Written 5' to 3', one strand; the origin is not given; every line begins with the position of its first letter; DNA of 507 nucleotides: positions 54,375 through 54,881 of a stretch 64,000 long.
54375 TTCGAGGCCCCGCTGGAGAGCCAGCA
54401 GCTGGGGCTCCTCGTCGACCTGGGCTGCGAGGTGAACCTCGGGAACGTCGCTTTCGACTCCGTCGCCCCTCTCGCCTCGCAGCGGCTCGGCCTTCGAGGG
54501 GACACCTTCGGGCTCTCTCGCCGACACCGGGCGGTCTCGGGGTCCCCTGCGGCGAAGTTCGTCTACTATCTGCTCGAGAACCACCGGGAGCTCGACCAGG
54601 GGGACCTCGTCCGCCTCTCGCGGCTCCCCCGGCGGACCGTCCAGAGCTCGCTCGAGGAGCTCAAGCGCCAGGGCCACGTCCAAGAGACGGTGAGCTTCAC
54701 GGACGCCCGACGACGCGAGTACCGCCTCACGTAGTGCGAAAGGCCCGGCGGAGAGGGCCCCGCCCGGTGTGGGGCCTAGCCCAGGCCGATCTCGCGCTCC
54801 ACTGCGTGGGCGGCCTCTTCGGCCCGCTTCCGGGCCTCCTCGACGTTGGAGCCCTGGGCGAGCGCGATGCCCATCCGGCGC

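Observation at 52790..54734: Divergent PAPS-reductase and ComA (phosphosulfolactate synthase) genes, with ComA fused to a winged-helix domain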

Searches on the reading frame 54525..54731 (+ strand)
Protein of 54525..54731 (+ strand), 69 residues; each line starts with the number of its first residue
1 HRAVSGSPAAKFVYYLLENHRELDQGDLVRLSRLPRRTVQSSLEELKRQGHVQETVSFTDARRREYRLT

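Call 31: search_protein_representatives(protein=window:54525-54731:+)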
Query: 69 residues. Proteins with E-value up to 0.001 (for the whole library): 103; up to 1e-10: 11; up to 1e-30: 0. The best 103 are listed.
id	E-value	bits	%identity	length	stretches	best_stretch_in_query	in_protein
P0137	7.0e-19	82.9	67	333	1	3-68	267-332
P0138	3.1e-15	71.4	55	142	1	1-66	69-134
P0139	8.2e-13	63.8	52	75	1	1-66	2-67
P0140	1.5e-12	63.0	52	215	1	5-66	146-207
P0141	3.8e-12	61.7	54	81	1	7-67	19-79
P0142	3.9e-12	61.7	47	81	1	3-68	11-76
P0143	8.3e-12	60.6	47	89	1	4-69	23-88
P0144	1.3e-11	60.0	46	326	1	4-68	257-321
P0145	3.5e-11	58.7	52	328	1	5-66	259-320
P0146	3.9e-11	58.5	52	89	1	2-55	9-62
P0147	6.3e-11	57.9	51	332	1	2-68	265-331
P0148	7.7e-10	54.5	45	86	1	6-63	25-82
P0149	1.0e-09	54.1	52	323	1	4-68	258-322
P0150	1.2e-09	53.9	43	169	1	4-68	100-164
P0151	1.4e-09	53.6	41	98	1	2-65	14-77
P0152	2.2e-09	53.1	43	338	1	2-68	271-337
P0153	2.6e-09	52.8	48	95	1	5-69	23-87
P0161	8.1e-08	48.1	41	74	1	5-67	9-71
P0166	1.8e-07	47.0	47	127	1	7-66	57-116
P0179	6.2e-06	42.2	41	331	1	2-67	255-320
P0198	9.5e-05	38.5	42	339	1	7-68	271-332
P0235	9.2e-04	35.4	39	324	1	6-66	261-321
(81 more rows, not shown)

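Call 33: search_protein_families(library=pfam, proteins=[P0139, P0141, P0143, P0153, P0161, P0166, P0198, P0235, P0144, P0179], max_evalue=0.01)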
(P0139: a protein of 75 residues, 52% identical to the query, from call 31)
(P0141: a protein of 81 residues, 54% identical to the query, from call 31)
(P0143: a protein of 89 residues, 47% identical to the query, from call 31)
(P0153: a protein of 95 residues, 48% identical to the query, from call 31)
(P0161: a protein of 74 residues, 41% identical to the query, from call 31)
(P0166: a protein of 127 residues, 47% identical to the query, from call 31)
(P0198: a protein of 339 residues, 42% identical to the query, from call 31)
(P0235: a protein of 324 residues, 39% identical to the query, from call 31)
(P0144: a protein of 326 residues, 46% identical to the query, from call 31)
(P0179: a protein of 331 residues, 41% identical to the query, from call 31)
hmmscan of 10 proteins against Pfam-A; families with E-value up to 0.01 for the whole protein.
P0139 (75 aa): 6 families
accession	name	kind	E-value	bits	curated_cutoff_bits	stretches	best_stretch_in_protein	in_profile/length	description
PF07106.19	TBPIP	-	0.00017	21.8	22.8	1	15-56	8-51/62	TBPIP/Hop2 winged helix domain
PF01978.25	TrmB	-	0.00031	21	25.6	1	20-71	19-66/68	Sugar-specific transcriptional regulator TrmB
PF09904.15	HTH_43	-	0.0035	17.7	27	1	13-54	11-51/89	Winged helix-turn helix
PF22381.2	Staph_reg_Sar_Rot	-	0.0057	17.2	27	1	14-68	20-73/85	Transcriptional regulator SarA/Rot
PF12802.13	MarR_2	-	0.0071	16.9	27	1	24-61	21-58/61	MarR family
PF01047.28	MarR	-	0.0078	16.5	24.6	1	16-64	10-58/59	MarR family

P0141 (81 aa): 0 families

P0143 (89 aa): 2 families
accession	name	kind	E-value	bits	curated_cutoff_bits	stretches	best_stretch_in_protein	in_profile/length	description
PF12802.13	MarR_2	-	0.002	18.7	27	1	33-82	12-61/61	MarR family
PF13730.12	HTH_36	-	0.0095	16.2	25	0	41-71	22-55/55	Helix-turn-helix domain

P0153 (95 aa): 6 families
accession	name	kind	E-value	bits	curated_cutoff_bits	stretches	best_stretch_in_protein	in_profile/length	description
PF12802.13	MarR_2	-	4.8e-07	30.3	27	1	36-81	16-61/61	MarR family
PF01978.25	TrmB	-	2.1e-05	24.7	25.6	1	31-87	13-65/68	Sugar-specific transcriptional regulator TrmB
PF13463.12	HTH_27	-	8.3e-05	23.2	22.2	1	37-88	15-66/68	Winged helix DNA-binding domain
PF13412.12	HTH_24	-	0.0012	18.8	21.9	1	34-70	11-47/48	Winged helix-turn-helix DNA-binding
PF01047.28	MarR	-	0.0035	17.7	24.6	1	35-80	12-57/59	MarR family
PF13730.12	HTH_36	-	0.0048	17.1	25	0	23-69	2-54/55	Helix-turn-helix domain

P0161 (74 aa): 10 families
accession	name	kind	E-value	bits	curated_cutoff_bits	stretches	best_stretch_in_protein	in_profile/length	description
PF13730.12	HTH_36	-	6.4e-05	23.1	25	1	27-56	23-55/55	Helix-turn-helix domain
PF12802.13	MarR_2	-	0.00049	20.7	27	1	17-67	10-61/61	MarR family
PF09904.15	HTH_43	-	0.001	19.4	27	1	16-55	11-49/89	Winged helix-turn helix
PF01047.28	MarR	-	0.0013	19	24.6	1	16-67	7-58/59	MarR family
PF01978.25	TrmB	-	0.0033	17.7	25.6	1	30-71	26-63/68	Sugar-specific transcriptional regulator TrmB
PF13545.12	HTH_Crp_2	-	0.0062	16.9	27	1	26-63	22-62/70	Crp-like helix-turn-helix domain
PF25213.1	HVO_A0261_N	-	0.0073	16.6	35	1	26-59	24-57/86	HVO_A0261 N-terminal domain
PF00392.27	GntR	-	0.0076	16.3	27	0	29-57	27-55/64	Bacterial regulatory proteins, gntR family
PF08279.18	HTH_11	-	0.0094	16.3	25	0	17-54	5-43/55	HTH domain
PF13412.12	HTH_24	-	0.0099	15.9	21.9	1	20-57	11-48/48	Winged helix-turn-helix DNA-binding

P0166 (127 aa): 13 families
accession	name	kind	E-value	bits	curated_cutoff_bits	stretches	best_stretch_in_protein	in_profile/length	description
PF12802.13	MarR_2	-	7.4e-08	32.9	27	1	66-113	13-61/61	MarR family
PF01978.25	TrmB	-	4.1e-06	27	25.6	1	63-107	13-57/68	Sugar-specific transcriptional regulator TrmB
PF01047.28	MarR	-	5.1e-06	26.7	24.6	1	66-112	11-57/59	MarR family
PF13412.12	HTH_24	-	6.4e-06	26.1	21.9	1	65-103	10-48/48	Winged helix-turn-helix DNA-binding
PF05158.18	RNA_pol_Rpc34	-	5.6e-05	23.2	28.4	1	46-116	72-144/332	RNA polymerase Rpc34 subunit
PF13730.12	HTH_36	-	7.9e-05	22.8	25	1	55-102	2-55/55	Helix-turn-helix domain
PF12840.13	HTH_20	-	0.0003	21.1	27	1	77-103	23-49/51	Helix-turn-helix domain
PF08784.17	RPA_C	-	0.0011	20.1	22.6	1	34-102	26-99/106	Replication protein A C terminal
PF02002.24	TFIIE_alpha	-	0.0013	19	22.9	1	60-110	15-65/105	TFIIE alpha subunit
PF13463.12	HTH_27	-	0.0021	18.8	22.2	1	73-116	19-62/68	Winged helix DNA-binding domain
PF14394.12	DUF4423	-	0.005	17.1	30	1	69-105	32-69/165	Domain of unknown function (DUF4423)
PF01022.26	HTH_5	-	0.0061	16.9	22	1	71-103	14-46/47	Bacterial regulatory protein, arsR family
PF17782.7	DprA_WH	-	0.0083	16.6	22.9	0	53-106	7-59/61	DprA winged helix domain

P0198 (339 aa): 9 families
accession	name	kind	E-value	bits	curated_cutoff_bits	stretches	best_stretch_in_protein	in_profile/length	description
PF20143.4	NAD_kinase_C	-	2.9e-23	82.4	23.7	1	125-248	1-125/126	ATP-NAD kinase C-terminal domain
PF01978.25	TrmB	-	1.6e-06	28.3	25.6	1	276-320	12-56/68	Sugar-specific transcriptional regulator TrmB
PF01022.26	HTH_5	-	8.7e-06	26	22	1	280-317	10-46/47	Bacterial regulatory protein, arsR family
PF08221.17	HTH_9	-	5.2e-05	23.7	23.4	1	275-315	16-56/62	RNA polymerase III subunit RPC82 helix-turn-helix domain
PF12802.13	MarR_2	-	0.0001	22.9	27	1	270-326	3-60/61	MarR family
PF08220.18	HTH_DeoR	-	0.00013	22.1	21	1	279-319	7-47/57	DeoR-like helix-turn-helix domain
PF13412.12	HTH_24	-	0.0003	20.8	21.9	0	284-317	15-48/48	Winged helix-turn-helix DNA-binding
PF12840.13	HTH_20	-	0.00098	19.5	27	1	277-318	9-50/51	Helix-turn-helix domain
PF11994.14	DUF3489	-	0.0023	18.4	29.5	1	277-332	12-68/68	Protein of unknown function (DUF3489)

P0235 (324 aa): 6 families
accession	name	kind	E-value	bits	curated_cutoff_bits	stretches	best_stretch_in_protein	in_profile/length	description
PF20143.4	NAD_kinase_C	-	1.8e-25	89.5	23.7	1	114-235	1-125/126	ATP-NAD kinase C-terminal domain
PF01513.26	NAD_kinase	-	6e-09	36.7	25.5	1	35-92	71-129/130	ATP-NAD kinase N-terminal domain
PF09890.14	DUF2117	-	0.00061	19.3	25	1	8-65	222-282/325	Uncharacterized protein conserved in archaea (DUF2117)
PF22536.2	POLR3C_WHD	-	0.00069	20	30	1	267-309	15-57/77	POLR3C, C-terminal winged-helix domain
PF13412.12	HTH_24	-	0.00073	19.5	21.9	1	268-308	8-48/48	Winged helix-turn-helix DNA-binding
PF12802.13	MarR_2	-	0.0024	18.4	27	1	275-317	18-60/61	MarR family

P0144 (326 aa): 2 families
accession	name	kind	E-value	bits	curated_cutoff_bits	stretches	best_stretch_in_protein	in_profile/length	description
PF02679.21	ComA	-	5.4e-35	121.4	25.2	1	8-236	3-239/243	(2R)-phospho-3-sulfolactate synthase (ComA)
PF12802.13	MarR_2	-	0.0021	18.6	27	1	267-315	12-60/61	MarR family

P0179 (331 aa): 2 families
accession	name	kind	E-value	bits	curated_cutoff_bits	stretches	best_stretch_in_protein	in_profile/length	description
PF02679.21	ComA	-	3.3e-62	210.5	25.2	1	12-246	5-243/243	(2R)-phospho-3-sulfolactate synthase (ComA)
PF12802.13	MarR_2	-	0.00071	20.1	27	1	268-316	12-61/61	MarR family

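Call 49: list_cluster_members(proteins=[P0144, P0152, P0179, P0198, P0235, P0153, P0139, P0143, P0161, P0137])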
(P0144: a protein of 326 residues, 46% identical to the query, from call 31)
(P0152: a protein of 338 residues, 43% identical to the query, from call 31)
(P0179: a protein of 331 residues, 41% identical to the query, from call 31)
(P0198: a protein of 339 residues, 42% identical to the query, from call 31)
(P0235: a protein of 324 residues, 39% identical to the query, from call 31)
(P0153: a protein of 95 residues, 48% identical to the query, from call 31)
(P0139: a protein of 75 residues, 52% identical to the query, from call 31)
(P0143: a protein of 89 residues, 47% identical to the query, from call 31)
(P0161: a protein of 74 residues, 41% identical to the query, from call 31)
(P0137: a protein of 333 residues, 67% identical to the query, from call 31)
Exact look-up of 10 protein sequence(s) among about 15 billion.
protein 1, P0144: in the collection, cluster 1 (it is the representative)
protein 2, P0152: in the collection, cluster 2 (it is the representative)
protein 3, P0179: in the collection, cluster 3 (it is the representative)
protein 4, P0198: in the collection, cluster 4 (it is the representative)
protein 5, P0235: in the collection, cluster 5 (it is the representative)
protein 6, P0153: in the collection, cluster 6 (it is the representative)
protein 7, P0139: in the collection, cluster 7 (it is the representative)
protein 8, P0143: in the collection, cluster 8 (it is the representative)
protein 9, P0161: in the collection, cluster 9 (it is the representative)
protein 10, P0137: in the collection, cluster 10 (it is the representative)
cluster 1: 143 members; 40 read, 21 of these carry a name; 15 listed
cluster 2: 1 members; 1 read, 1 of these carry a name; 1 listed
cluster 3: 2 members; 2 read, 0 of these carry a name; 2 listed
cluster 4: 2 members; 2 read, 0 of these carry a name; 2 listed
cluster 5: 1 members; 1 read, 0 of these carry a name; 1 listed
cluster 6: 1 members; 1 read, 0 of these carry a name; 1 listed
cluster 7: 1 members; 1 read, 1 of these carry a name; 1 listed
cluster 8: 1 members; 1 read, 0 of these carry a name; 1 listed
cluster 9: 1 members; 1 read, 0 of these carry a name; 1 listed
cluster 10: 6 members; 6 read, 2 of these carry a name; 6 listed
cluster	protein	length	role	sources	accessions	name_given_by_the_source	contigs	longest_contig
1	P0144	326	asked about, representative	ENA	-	-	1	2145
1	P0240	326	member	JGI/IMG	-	phosphosulfolactate synthase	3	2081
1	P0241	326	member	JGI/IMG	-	phosphosulfolactate synthase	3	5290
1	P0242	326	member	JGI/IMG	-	phosphosulfolactate synthase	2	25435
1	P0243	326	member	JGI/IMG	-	phosphosulfolactate synthase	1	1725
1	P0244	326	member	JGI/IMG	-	phosphosulfolactate synthase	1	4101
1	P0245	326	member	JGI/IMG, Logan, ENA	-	phosphosulfolactate synthase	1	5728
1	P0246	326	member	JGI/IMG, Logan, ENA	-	phosphosulfolactate synthase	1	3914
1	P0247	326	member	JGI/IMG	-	phosphosulfolactate synthase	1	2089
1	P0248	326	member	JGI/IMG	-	phosphosulfolactate synthase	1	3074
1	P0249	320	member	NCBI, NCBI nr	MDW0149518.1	MAG: phosphosulfolactate synthase, partial [Nitrososphaeraceae archaeon] | phosphosulfolactate synthase [Nitrososphaeraceae archaeon]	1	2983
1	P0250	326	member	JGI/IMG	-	phosphosulfolactate synthase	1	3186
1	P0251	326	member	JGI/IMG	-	phosphosulfolactate synthase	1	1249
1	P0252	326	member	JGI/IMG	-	phosphosulfolactate synthase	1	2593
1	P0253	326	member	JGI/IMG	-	phosphosulfolactate synthase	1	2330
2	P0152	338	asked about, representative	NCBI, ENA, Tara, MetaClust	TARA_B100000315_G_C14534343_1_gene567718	strand:- start:381 stop:1397 length:1017 start_codon:yes stop_codon:yes gene_type:complete | TARA_037_MES_0.22-1.6_C14534343_1_gene567718 COG1809 K08097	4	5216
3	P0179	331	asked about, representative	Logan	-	-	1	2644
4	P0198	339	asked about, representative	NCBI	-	-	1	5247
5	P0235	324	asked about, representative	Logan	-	-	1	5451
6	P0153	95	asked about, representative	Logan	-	-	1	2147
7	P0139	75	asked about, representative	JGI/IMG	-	phosphosulfolactate synthase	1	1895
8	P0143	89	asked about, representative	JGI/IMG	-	-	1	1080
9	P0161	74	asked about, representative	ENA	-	-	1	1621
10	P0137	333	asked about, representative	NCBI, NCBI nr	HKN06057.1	MAG TPA: phosphosulfolactate synthase [Thermoplasmata archaeon] | phosphosulfolactate synthase [Thermoplasmata archaeon]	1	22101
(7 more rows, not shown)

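Call 50: predict_structure(alignment_id=A2)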
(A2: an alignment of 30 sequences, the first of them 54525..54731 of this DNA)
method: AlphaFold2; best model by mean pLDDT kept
length: 69 residues; sequences in the alignment: 30
mean_pLDDT: 94.4   pTM: 0.81
mean pLDDT of the five models: 94.4, 94.5, 94.2, 93.4, 93.2
residues with pLDDT >= 90: 61; 70-90: 6; 50-70: 2; < 50: 0
segments of 3 or more residues with pLDDT < 50: none
pLDDT, mean of each block of 10 residues (from residue 1): 85 96 96 98 97 94 94
secondary structure, 60 per line:
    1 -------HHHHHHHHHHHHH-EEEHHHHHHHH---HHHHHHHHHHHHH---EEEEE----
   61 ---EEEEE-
elements in order: H8-20 E22-24 H25-32 H36-48 E52-56 E64-68

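Call 53: fold_search(model_id=the predicted structure, library=pdb)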
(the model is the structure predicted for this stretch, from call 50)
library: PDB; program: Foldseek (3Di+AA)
matches with E <= 10: 1881; with E <= 0.001: 52
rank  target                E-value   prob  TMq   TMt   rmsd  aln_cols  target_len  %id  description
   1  1s3j_A                8.4e-05  1.00  0.85  0.43   1.3        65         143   22  X-ray crystal structure of YusO protein from Bacillus subtilis (released 2004-04-13)
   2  5jls                  9.6e-05  1.00  0.84  0.45   1.0        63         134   22  Crystal Structure of Adhesin competence repressor (AdcR) from Streptococcus pyogenes (C-terminally His tagged) (released 2017-05-03)
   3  1s3j_B                1.1e-04  1.00  0.84  0.43   1.1        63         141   22  X-ray crystal structure of YusO protein from Bacillus subtilis (released 2004-04-13)
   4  7el3_B                1.2e-04  1.00  0.83  0.44   1.3        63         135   19  Crystal structure of HpaR-DNA complex from Acinetobacter baumannii (released 2022-01-19)
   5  5jlu                  1.2e-04  1.00  0.87  0.45   3.0        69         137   22  Crystal Structure of Adhesin competence repressor (AdcR) from Streptococcus pyogenes (released 2017-05-03)
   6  5ffx_D                1.3e-04  1.00  0.86  0.45   1.1        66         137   26  S. aureus MepR G34K Mutant (released 2016-12-21)
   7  6pco_A                1.4e-04  1.00  0.88  0.45   0.7        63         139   22  Mechanism for regulation of DNA binding of Bordetella bronchiseptica BpsR by 6-hydroxynicotinic acid (released 2019-11-06)
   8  8zde_B                1.4e-04  1.00  0.79  0.39   1.2        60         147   22  Crystal structure of HsmR with DNA bound (released 2025-11-05)
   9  4ld5_E                1.4e-04  1.00  0.82  0.44   1.4        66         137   24  Crystal structure of MepR Q18P mutant from multidrug resistant S. aureus clinical isolate (released 2013-09-11)
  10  7el3_A                1.8e-04  1.00  0.83  0.43   1.2        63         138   19  Crystal structure of HpaR-DNA complex from Acinetobacter baumannii (released 2022-01-19)
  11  2nnn_A                1.9e-04  1.00  0.89  0.47   1.4        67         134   22  Crystal structure of probable transcriptional regulator from Pseudomonas aeruginosa (released 2006-11-21)
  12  2fbi                  1.9e-04  1.00  0.84  0.45   1.2        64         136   23  The crystal structure of transcriptional regulator PA4135 (released 2005-12-20)
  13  5h3r_B                2.0e-04  1.00  0.86  0.44   1.3        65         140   17  Crystal Structure of mutant MarR C80S from E.coli complexed with operator DNA (released 2017-08-02)
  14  5fb2_A                2.2e-04  1.00  0.84  0.44   1.3        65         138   25  S. aureus MepR F27L Mutant bound to oligodeoxyribonucleotide (released 2016-12-14)
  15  4l9t_A                2.2e-04  1.00  0.83  0.43   1.3        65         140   25  Crystal structure of MepR F27L mutant from multidrug resistant S. aureus clinical isolate (released 2013-09-11)
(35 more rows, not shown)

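Call 54: find_encoding_contigs(protein=P0242, flank=6000, max_places=4)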
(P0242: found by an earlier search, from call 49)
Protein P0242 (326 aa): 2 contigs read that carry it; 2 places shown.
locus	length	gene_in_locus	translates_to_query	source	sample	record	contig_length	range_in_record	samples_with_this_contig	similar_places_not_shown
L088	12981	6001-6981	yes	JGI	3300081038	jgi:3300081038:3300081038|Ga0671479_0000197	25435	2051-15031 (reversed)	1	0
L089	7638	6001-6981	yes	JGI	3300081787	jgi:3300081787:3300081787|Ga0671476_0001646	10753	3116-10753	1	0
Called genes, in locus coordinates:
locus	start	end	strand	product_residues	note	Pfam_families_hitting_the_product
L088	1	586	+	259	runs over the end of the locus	PF04402:SIMPL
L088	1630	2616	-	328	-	PF02679:ComA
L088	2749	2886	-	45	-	-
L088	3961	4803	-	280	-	PF00528:BPD_transp_1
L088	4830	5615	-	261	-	PF03193:RsgA_GTPase (faint), PF00005:ABC_tran, PF13304:AAA_21 (weak)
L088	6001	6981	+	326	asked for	PF02679:ComA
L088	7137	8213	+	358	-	PF13379:NMT1_2, PF09084:NMT1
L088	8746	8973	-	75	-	-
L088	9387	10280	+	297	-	PF08241:Methyltransf_11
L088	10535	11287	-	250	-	-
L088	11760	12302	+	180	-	-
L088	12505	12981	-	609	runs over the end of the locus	PF00083:Sugar_tr (weak), PF07690:MFS_1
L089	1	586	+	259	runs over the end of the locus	PF04402:SIMPL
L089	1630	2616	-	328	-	PF02679:ComA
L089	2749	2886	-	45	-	-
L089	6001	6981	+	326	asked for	PF02679:ComA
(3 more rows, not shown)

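Call 55: find_encoding_contigs(protein=P0152, flank=6000, max_places=3)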
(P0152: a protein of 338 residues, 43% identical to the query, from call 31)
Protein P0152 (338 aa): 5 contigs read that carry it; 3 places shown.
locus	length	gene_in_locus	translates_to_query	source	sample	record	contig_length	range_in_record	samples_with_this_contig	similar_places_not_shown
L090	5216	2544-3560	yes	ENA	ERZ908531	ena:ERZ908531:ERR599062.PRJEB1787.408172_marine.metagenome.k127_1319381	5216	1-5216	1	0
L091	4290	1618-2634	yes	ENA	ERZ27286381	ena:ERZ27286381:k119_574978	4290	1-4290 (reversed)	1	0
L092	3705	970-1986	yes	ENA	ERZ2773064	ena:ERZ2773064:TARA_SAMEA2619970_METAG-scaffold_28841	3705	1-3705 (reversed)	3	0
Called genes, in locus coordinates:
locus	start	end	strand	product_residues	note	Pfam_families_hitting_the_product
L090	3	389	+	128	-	?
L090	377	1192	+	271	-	PF00583:Acetyltransf_1, PF13508:Acetyltransf_7 (weak)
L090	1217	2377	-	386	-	PF00155:Aminotran_1_2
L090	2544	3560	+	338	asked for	PF02679:ComA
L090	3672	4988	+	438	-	PF01546:Peptidase_M20, PF07687:M20_dimer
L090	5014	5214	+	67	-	?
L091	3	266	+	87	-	?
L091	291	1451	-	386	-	PF00155:Aminotran_1_2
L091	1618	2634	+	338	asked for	PF02679:ComA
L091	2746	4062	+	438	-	PF01546:Peptidase_M20, PF07687:M20_dimer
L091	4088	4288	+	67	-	?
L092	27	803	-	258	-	PF00155:Aminotran_1_2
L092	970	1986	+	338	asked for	PF02679:ComA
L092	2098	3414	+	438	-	PF01546:Peptidase_M20, PF07687:M20_dimer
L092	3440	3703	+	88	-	?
